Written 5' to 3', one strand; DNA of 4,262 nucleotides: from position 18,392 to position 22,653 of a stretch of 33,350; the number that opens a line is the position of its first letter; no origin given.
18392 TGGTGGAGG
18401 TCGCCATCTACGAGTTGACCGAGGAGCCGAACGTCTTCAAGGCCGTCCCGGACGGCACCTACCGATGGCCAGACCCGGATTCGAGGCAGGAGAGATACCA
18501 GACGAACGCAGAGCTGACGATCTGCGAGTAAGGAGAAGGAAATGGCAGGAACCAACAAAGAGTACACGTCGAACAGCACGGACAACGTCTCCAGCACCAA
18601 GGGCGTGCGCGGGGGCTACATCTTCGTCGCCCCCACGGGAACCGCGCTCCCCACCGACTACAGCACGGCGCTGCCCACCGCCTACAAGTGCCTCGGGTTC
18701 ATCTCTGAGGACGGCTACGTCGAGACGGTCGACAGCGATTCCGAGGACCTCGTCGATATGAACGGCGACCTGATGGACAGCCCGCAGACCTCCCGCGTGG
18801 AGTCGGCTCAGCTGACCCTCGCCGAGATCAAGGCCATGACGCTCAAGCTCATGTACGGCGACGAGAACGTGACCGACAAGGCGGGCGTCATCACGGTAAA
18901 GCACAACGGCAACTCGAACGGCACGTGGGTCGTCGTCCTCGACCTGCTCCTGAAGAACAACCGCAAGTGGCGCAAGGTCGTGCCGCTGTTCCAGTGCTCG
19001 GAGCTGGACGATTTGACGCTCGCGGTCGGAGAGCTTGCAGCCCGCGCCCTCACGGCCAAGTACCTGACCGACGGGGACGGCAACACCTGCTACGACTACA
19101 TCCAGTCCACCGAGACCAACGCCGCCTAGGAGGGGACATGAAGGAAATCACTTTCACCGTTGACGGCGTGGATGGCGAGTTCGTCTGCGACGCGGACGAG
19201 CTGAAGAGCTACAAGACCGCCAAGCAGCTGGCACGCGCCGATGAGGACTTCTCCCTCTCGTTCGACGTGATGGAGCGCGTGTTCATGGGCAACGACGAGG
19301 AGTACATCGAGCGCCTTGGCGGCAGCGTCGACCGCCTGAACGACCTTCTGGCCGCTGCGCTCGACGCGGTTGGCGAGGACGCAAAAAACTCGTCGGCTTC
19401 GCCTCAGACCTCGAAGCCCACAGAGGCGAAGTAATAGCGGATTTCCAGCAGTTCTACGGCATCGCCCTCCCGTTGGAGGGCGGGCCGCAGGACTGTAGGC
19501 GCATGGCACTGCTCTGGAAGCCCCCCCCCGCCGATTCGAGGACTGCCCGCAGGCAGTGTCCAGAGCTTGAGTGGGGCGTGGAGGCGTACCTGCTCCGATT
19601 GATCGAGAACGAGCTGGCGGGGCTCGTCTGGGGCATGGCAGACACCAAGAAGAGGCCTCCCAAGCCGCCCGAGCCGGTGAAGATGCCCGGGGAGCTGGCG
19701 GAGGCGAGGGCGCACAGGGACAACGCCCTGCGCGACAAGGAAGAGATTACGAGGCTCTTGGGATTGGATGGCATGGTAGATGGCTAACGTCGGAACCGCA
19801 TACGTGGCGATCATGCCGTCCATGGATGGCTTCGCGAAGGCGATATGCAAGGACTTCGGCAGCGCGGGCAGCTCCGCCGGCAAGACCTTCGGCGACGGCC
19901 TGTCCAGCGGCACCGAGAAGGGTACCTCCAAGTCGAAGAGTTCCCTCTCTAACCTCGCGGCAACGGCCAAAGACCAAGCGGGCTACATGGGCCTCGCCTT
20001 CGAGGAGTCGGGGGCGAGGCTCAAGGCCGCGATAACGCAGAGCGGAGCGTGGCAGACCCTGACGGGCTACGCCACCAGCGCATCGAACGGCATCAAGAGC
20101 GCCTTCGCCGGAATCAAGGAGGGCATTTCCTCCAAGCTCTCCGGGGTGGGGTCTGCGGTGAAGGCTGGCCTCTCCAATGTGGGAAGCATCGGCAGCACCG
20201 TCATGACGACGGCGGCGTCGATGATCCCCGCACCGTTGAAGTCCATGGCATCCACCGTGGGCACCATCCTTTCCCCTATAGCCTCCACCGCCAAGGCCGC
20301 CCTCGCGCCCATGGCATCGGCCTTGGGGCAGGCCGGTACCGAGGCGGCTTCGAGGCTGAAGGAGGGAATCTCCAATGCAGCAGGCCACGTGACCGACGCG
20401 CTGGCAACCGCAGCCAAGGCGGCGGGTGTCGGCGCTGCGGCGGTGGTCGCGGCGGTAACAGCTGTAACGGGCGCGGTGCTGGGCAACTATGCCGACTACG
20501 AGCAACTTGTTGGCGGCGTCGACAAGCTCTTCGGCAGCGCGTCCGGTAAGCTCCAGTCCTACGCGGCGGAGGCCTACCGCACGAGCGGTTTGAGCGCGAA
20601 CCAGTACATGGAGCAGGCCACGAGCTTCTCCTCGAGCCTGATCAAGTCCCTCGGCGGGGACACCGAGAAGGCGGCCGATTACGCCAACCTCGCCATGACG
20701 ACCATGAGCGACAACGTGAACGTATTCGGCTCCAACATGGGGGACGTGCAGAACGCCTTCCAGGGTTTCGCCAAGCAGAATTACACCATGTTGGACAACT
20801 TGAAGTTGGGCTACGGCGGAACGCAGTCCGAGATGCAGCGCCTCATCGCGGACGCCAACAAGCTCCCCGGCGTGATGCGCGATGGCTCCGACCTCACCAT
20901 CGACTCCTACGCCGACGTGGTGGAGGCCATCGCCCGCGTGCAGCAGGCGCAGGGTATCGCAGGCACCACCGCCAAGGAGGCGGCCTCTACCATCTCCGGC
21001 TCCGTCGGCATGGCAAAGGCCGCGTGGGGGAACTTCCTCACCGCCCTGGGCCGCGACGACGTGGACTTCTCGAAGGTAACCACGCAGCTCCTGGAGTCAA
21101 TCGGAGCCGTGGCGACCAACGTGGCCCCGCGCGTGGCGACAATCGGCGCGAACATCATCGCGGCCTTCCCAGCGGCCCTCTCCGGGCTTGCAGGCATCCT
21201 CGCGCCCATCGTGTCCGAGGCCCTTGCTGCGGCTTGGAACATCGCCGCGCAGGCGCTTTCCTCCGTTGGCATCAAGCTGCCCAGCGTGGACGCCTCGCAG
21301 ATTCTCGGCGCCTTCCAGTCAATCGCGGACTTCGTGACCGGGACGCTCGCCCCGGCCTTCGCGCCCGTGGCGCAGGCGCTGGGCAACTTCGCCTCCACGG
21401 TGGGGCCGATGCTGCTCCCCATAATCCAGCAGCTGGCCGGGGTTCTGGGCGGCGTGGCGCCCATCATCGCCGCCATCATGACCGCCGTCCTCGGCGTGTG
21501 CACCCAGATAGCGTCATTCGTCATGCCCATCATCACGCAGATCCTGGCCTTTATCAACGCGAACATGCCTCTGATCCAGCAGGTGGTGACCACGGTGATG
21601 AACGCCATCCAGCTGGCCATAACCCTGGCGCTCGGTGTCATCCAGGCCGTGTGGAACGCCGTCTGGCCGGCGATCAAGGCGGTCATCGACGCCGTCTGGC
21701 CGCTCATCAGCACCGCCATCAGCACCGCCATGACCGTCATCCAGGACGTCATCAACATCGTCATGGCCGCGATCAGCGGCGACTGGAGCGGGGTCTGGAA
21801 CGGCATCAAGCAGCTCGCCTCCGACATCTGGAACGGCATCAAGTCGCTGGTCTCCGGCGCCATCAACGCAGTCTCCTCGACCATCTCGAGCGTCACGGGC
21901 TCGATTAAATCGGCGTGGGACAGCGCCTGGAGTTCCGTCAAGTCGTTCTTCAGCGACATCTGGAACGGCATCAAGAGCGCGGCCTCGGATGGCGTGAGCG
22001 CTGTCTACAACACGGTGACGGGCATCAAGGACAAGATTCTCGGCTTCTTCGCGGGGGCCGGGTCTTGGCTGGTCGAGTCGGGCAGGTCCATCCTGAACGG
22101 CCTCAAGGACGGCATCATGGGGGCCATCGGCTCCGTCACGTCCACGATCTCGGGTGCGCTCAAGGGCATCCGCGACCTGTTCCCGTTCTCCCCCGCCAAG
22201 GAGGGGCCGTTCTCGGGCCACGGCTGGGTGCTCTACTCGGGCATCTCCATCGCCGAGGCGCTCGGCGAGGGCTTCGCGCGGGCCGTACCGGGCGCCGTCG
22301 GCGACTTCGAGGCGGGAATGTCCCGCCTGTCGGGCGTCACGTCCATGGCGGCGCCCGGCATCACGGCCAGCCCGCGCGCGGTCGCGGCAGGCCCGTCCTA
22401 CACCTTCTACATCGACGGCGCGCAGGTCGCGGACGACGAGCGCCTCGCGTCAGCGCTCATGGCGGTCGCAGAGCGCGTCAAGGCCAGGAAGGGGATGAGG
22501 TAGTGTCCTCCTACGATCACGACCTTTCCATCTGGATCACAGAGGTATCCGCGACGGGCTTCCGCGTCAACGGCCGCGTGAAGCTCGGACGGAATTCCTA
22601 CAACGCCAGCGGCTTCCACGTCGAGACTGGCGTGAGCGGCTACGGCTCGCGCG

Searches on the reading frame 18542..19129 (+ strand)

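Call 19: search_protein_families(library=phrogs, proteins=[window:18542-19129:+], max_evalue=0.00001)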
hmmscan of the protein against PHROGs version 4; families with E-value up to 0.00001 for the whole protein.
window:18542-19129:+ (195 aa): 2 families
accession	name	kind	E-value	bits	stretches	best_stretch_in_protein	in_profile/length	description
phrog_117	-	tail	2.3e-36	126.8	1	9-193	29-214/319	major tail protein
phrog_476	-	tail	1.9e-07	31.7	1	25-179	27-200/296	major tail protein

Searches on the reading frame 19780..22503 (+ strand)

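Call 19: search_protein_families(library=phrogs, proteins=[window:19780-22503:+], max_evalue=0.00001)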
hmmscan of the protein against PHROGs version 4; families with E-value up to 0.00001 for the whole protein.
window:19780-22503:+ (907 aa): 25 families
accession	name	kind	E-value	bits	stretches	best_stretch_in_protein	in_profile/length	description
phrog_58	-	tail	6.6e-92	310.8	2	212-891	303-1038/1544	tail length tape measure protein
phrog_6900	-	tail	1.2e-66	226.2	1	181-384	36-233/235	tail length tape measure protein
phrog_3981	-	tail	1.2e-53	184.1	1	182-711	10-459/584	tail length tape measure protein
phrog_991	-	tail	2.1e-51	175.8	1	173-755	227-834/1966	tail length tape measure protein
phrog_305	-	tail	5.1e-50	172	1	313-853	307-755/1001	tail length tape measure protein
phrog_1272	-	tail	1.2e-32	113.8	1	253-824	516-1087/1606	tail length tape measure protein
phrog_5493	-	tail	1e-28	101.2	1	217-799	417-979/1102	tail length tape measure protein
phrog_17020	-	unknown function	1.9e-26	94.1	1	600-803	15-217/353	-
phrog_1204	-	tail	5.1e-25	88.6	2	102-422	67-397/1483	tail protein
phrog_4200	-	tail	6.2e-25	88.8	1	459-797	269-579/732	tail length tape measure protein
phrog_1535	-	tail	8.1e-21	74.9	1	387-800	634-1028/1152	tail length tape measure protein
phrog_971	-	lysis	5.2e-18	66.1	1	3-774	18-804/1338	endolysin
phrog_4070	-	tail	3.7e-16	59.4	1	558-776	86-300/989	tail length tape measure protein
phrog_167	-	tail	1.4e-14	53.8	1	32-779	525-1003/1555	tail length tape measure protein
phrog_4197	-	tail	3.9e-14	52.4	1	616-801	928-1107/1783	tail length tape measure protein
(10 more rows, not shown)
